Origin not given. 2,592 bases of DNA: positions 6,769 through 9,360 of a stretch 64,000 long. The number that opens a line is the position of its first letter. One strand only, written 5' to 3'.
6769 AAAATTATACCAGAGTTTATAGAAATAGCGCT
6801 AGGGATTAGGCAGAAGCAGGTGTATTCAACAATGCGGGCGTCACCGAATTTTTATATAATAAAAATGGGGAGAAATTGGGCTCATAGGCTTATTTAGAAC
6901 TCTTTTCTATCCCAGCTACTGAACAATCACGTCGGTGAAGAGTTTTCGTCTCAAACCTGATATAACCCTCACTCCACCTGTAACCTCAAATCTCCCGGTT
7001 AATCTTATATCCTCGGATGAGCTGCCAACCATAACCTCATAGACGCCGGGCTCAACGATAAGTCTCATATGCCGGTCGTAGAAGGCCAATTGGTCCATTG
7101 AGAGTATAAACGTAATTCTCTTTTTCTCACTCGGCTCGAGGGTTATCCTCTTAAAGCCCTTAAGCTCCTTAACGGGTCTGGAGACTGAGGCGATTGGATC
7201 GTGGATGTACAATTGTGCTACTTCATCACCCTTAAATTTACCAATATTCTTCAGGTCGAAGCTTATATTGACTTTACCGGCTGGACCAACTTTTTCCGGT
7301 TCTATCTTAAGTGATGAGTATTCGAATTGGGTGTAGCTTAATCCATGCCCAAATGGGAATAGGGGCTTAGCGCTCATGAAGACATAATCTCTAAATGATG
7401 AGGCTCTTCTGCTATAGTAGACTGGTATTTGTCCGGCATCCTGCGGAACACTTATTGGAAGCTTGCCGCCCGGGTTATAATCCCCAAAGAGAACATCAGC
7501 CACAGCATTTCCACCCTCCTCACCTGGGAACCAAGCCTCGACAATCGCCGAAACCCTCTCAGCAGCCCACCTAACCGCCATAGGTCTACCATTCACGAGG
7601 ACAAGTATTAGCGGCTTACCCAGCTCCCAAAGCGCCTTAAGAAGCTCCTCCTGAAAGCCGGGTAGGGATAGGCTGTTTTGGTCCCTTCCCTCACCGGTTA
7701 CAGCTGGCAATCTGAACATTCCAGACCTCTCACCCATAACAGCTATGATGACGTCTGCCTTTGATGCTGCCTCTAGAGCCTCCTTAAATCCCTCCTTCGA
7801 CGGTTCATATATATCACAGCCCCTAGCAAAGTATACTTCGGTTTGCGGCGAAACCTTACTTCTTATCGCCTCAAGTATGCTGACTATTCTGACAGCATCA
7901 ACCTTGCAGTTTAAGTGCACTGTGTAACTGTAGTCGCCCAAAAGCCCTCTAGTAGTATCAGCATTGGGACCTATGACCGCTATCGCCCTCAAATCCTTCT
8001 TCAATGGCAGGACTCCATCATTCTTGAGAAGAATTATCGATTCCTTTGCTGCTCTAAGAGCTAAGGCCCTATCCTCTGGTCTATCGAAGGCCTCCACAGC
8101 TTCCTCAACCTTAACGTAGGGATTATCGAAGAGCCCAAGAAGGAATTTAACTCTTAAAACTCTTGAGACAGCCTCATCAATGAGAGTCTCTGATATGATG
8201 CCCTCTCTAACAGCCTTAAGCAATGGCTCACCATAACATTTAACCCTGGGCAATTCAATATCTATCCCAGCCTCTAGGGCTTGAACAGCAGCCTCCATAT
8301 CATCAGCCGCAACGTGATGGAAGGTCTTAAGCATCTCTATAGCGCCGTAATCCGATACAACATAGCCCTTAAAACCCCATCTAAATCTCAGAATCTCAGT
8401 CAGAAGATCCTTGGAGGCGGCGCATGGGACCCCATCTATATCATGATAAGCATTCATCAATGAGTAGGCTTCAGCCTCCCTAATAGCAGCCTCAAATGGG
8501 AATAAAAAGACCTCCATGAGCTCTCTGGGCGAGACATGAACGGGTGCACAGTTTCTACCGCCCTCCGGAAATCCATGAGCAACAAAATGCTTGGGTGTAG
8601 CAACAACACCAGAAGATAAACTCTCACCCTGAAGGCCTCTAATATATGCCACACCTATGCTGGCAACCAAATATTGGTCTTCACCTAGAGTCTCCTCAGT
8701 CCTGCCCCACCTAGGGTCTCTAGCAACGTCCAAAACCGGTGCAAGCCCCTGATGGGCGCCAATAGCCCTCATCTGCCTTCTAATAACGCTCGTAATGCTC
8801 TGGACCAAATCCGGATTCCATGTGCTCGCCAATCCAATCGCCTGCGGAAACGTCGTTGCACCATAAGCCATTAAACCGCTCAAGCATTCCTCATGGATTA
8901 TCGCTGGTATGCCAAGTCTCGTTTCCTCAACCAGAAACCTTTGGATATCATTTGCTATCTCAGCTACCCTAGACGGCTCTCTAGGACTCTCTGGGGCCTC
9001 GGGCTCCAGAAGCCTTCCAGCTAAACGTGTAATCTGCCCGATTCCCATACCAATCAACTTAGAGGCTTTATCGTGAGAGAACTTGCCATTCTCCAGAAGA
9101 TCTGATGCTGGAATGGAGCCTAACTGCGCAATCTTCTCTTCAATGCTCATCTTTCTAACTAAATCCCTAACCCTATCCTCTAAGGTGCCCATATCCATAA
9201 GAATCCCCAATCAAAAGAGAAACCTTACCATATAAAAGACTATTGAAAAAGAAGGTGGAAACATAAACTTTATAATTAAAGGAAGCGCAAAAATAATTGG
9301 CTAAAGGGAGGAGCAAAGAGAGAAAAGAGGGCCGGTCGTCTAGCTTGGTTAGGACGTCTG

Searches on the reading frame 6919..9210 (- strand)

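Call 20: search_protein_families(library=pfam, proteins=[window:6919-9210:-], max_evalue=0.001)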
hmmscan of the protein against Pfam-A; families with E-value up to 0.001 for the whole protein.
window:6919-9210:- (764 aa): 3 families
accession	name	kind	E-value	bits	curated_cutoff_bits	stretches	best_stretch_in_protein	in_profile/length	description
PF00933.27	Glyco_hydro_3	-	1.7e-81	274.5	27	1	23-354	2-316/316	Glycosyl hydrolase family 3 N terminal domain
PF01915.27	Glyco_hydro_3_C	-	5e-60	203.4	31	1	392-626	1-200/200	Glycosyl hydrolase family 3 C-terminal domain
PF14310.12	Fn3-like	-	5.1e-26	91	25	1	663-732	1-71/71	Fibronectin type III-like domain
